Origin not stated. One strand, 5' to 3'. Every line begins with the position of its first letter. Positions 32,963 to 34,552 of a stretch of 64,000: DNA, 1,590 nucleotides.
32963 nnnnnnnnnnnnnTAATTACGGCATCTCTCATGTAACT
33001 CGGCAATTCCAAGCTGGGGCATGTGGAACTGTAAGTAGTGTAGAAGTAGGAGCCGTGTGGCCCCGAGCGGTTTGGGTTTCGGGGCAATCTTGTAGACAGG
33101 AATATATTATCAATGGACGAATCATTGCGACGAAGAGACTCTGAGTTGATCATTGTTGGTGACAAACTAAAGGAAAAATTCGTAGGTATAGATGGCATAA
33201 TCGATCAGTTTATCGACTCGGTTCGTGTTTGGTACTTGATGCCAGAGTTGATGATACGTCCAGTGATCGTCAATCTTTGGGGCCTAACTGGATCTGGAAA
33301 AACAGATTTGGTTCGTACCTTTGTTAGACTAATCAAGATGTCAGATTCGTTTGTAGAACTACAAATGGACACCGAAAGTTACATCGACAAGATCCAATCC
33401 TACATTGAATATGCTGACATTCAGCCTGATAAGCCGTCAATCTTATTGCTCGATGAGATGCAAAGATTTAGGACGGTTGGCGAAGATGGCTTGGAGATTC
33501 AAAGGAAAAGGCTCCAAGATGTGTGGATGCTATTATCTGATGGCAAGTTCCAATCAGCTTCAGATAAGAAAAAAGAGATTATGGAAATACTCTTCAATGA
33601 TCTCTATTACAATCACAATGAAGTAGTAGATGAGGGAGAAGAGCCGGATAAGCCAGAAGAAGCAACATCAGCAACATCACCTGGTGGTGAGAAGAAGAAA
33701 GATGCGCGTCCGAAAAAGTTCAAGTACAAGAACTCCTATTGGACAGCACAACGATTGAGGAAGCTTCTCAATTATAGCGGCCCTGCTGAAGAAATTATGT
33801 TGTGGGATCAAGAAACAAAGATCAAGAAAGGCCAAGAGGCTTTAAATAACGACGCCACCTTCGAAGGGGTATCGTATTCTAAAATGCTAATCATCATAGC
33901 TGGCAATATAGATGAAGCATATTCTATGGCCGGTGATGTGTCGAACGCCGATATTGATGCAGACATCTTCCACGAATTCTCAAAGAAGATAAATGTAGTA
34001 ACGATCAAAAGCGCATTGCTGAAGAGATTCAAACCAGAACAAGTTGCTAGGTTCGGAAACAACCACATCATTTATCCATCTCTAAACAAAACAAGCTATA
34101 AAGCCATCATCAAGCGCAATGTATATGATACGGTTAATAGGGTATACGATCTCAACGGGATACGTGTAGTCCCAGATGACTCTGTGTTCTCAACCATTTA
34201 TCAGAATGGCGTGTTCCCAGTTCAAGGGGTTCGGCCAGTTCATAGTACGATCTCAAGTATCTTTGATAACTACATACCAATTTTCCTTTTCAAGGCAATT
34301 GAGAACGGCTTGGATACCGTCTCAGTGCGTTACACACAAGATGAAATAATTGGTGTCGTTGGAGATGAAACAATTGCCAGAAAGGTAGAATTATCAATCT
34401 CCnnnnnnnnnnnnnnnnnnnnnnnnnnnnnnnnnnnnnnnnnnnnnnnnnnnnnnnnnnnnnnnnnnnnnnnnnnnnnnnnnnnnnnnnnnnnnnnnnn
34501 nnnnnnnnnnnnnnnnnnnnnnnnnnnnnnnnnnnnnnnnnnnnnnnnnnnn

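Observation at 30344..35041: NfeD-flotillin-FtsH-like trio in a phage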

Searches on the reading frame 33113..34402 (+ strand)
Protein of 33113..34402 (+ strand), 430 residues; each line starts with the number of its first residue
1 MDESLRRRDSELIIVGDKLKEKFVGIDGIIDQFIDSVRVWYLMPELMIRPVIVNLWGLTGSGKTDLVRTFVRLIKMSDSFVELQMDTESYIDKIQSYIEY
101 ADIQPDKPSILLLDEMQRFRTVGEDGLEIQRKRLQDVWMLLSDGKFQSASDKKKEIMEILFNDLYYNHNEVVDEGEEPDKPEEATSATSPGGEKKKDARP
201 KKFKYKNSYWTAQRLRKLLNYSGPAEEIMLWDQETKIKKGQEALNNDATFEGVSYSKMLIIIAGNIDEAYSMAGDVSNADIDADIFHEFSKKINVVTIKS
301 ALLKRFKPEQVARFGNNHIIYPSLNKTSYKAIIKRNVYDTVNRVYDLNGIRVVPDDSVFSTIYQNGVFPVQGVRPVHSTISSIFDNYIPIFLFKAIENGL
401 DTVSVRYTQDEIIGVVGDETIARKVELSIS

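Call 97: search_protein_representatives(protein=window:33113-34402:+)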
Query: 430 residues. Proteins with E-value up to 0.001 (for the whole library): 1242; up to 1e-10: 1110; up to 1e-30: 775. The best 150 are listed.
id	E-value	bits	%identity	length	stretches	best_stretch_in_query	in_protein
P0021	2.2e-127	441.9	53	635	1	3-429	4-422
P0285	2.8e-126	438.3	73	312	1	139-430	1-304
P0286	3.4e-125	434.8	51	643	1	5-408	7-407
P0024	6.5e-124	430.5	52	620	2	196-429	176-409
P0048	2.3e-118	412.2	48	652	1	4-421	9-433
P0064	3.4e-118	411.7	51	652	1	6-417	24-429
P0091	3.6e-115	401.7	46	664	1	5-426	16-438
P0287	4.1e-114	398.3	45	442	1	18-429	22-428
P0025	5.8e-113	394.5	53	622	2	213-429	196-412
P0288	6.5e-113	394.3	49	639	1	4-420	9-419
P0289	7.1e-113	394.2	48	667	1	6-417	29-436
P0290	9.5e-113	393.8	48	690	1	8-408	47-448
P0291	1.2e-112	393.4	51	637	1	11-419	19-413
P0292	1.8e-112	392.9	48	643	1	17-411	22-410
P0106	3.5e-112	391.9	46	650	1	3-423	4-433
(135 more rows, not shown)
